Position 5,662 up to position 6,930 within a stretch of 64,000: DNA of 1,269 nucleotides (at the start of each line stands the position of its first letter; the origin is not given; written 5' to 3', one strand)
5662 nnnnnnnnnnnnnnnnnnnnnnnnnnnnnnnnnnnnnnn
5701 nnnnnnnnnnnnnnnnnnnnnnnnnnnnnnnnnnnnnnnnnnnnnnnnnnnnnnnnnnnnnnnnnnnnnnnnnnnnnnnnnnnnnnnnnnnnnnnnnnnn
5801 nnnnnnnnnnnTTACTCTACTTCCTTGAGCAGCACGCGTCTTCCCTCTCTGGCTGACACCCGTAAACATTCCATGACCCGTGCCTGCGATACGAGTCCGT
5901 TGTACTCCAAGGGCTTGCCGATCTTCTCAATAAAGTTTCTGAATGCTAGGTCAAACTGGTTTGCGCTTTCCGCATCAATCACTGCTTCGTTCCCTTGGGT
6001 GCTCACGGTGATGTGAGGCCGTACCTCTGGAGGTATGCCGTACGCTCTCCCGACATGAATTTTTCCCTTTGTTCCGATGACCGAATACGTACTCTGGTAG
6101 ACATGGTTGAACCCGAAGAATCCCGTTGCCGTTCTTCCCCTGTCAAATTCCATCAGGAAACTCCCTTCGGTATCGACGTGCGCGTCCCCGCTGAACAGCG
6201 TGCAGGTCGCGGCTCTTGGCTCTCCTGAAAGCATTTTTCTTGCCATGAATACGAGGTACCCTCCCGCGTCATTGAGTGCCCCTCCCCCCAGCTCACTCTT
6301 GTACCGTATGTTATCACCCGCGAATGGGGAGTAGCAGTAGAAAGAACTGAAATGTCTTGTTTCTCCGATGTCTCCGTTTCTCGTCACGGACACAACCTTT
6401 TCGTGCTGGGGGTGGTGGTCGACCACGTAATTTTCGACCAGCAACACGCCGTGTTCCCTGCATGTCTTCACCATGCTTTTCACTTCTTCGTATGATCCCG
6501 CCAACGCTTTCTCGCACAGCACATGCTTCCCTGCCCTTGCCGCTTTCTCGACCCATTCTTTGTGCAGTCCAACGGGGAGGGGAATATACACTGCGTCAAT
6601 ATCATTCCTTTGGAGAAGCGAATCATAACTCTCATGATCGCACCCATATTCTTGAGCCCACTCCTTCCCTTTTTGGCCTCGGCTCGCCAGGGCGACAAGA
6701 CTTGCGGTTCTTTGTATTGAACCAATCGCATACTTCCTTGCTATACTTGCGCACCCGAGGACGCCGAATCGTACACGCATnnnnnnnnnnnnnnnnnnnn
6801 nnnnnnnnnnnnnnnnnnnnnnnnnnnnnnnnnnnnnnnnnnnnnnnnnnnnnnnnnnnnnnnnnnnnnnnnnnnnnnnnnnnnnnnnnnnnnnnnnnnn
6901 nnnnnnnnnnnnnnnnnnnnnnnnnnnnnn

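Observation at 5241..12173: Lower-GC deoxysugar cassette for a branched 2,6-dideoxy (mycarose/noviose-like) sugar next to a NodU-type carbamoyltransferase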

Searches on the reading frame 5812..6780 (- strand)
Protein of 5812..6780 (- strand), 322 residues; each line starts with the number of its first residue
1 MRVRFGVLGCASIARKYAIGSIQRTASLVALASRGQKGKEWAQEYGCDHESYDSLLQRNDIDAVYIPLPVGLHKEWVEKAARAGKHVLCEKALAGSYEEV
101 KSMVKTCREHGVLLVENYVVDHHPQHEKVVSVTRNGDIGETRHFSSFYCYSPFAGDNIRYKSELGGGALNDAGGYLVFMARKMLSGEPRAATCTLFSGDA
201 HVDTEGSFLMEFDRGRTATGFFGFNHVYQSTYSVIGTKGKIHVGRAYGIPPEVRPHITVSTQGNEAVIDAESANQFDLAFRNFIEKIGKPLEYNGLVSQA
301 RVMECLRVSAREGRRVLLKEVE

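Call 4: search_protein_families(library=pfam, proteins=[window:5812-6780:-], max_evalue=0.001)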
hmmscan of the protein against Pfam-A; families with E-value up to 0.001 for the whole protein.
window:5812-6780:- (322 aa): 2 families
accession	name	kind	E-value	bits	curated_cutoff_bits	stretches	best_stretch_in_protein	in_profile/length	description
PF01408.29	GFO_IDH_MocA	-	2.1e-20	74.1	24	1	3-117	1-119/120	Oxidoreductase family, NAD-binding Rossmann fold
PF22725.1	GFO_IDH_MocA_C3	-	2.3e-17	63.6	27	1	128-241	3-123/124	GFO/IDH/MocA C-terminal domain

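Call 5: search_protein_families(library=ncbifam, proteins=[window:5812-6780:-], max_evalue=0.001)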
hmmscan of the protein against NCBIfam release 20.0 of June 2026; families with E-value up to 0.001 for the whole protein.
window:5812-6780:- (322 aa): 9 families
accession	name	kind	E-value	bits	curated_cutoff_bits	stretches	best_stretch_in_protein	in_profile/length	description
NF041392.1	XylDh_Gfo6_Halo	equivalog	2e-28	99.2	350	1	3-288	17-316/350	D-xylose 1-dehydrogenase Gfo6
TIGR04380.1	myo_inos_iolG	equivalog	1.5e-18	66.8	355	1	3-147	2-151/330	inositol 2-dehydrogenase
NF052479.1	LevoglcsnDh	equivalog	1e-14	54.1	650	1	37-184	48-202/386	levoglucosan dehydrogenase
NF040723.1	UDP-GlcNAcDh_Arch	equivalog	3.5e-11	43.2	450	1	6-141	4-141/302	UDP-N-acetylglucosamine 3-dehydrogenase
NF052679.1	InsChiInosDhIolG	equivalog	4.7e-10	39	540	1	1-140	1-147/343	bifunctional inositol 2-dehydrogenase/D-chiro-inositol 1-dehydrogenase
NF008607.0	PRK11579.1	subfamily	2.9e-08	33.1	330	1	3-194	5-198/346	oxidoreductase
NF058563.1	BT_2159_fam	equivalog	7e-06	25.3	650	1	55-144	57-146/350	disaccharide 3-dehydrogenase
NF058561.1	BT_2158_fam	equivalog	4.3e-05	22.3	750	1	52-147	90-183/487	glycoside 3-dehydrogenase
NF007574.0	PRK10206.1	equivalog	0.00037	19.6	352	1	37-140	40-148/345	oxidoreductase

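Call 6: find_encoding_contigs(protein=window:5812-6780:-, flank=10000, max_places=6)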
Protein window:5812-6780:- (322 aa): 3 contigs read that carry it; 2 places shown.
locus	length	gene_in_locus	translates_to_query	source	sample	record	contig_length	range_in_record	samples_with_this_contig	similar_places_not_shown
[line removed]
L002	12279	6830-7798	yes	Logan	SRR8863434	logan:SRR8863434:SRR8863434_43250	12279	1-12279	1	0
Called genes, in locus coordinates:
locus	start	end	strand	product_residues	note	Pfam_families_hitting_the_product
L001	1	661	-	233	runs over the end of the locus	PF13489:Methyltransf_23, PF07021:MetW (weak), PF08241:Methyltransf_11, PF08242:Methyltransf_12, PF13649:Methyltransf_25, PF13847:Methyltransf_31 (weak)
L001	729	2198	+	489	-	PF13231:PMT_2, PF02366:PMT (weak)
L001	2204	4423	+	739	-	PF13231:PMT_2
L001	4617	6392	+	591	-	PF02543:Carbam_trans_N, PF00814:TsaD (faint), PF22521:HypF_C_2, PF16861:Carbam_trans_C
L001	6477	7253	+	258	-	PF00535:Glycos_transf_2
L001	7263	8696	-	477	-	PF03559:Hexose_dehydrat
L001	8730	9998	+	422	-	PF08421:Methyltransf_13, PF13489:Methyltransf_23, PF08241:Methyltransf_11, PF08242:Methyltransf_12, PF13649:Methyltransf_25 (weak), PF08484:Methyltransf_14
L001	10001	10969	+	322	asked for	PF01408:GFO_IDH_MocA, PF22725:GFO_IDH_MocA_C3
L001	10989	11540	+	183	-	PF00908:dTDP_sugar_isom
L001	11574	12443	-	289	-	PF13489:Methyltransf_23, PF13847:Methyltransf_31, PF08241:Methyltransf_11, PF08242:Methyltransf_12, PF13649:Methyltransf_25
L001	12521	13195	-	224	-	-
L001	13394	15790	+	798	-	PF09586:YfhO (weak)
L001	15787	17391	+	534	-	-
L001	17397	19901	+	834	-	-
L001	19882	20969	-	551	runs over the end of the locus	-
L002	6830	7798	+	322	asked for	PF01408:GFO_IDH_MocA, PF22725:GFO_IDH_MocA_C3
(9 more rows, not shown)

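Call 14: search_solved_structures(query=window:5812-6780:-, max_evalue=0.001, show_alignments=2)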
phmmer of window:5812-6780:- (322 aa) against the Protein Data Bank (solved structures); distinct sequences matched with E-value up to 0.001: 66 (the best 60 are shown).
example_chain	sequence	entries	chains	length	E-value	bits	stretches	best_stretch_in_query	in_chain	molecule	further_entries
3rbv_A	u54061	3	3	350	7.8e-52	179.8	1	3-312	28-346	Sugar 3-ketoreductase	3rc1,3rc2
3rc7_A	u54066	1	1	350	2.7e-51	178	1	3-312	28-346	Sugar 3-ketoreductase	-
3rcb_A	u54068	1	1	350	2.8e-51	178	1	3-312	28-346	Sugar 3-ketoreductase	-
3rc9_A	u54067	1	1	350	5.3e-51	177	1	3-312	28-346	Sugar 3-ketoreductase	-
4had_A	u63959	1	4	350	9.7e-31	110.5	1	3-215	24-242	Probable oxidoreductase protein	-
1ydw_A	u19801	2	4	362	7.7e-30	107.5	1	2-261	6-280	AX110P-like protein | Probable oxidoreductase At4g09670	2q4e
2glx_A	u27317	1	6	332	5.6e-25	91.6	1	4-291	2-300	1,5-anhydro-D-fructose reductase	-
5a02_A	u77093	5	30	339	8.7e-23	84.4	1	23-317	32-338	ALDOSE-ALDOSE OXIDOREDUCTASE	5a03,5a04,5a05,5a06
4koa_A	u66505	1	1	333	2.3e-19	73.1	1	3-288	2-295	1,5-anhydro-D-fructose reductase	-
1ofg_A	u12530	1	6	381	1.3e-18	70.6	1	30-315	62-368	GLUCOSE-FRUCTOSE OXIDOREDUCTASE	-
1ryd_A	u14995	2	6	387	1.4e-18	70.5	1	30-315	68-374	glucose-fructose oxidoreductase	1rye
1h6a_A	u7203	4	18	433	1.9e-18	70.1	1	30-315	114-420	PRECURSOR FORM OF GLUCOSE-FRUCTOSE OXIDOREDUCTASE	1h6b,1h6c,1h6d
1evj_A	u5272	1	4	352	2.2e-18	69.9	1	32-315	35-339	GLUCOSE-FRUCTOSE OXIDOREDUCTASE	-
6z3b_B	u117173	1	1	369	3.4e-18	69.3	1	22-242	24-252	Gfo/Idh/MocA family oxidoreductase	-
6z3b_A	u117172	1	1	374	3.5e-18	69.2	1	22-242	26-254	Gfo/Idh/MocA family oxidoreductase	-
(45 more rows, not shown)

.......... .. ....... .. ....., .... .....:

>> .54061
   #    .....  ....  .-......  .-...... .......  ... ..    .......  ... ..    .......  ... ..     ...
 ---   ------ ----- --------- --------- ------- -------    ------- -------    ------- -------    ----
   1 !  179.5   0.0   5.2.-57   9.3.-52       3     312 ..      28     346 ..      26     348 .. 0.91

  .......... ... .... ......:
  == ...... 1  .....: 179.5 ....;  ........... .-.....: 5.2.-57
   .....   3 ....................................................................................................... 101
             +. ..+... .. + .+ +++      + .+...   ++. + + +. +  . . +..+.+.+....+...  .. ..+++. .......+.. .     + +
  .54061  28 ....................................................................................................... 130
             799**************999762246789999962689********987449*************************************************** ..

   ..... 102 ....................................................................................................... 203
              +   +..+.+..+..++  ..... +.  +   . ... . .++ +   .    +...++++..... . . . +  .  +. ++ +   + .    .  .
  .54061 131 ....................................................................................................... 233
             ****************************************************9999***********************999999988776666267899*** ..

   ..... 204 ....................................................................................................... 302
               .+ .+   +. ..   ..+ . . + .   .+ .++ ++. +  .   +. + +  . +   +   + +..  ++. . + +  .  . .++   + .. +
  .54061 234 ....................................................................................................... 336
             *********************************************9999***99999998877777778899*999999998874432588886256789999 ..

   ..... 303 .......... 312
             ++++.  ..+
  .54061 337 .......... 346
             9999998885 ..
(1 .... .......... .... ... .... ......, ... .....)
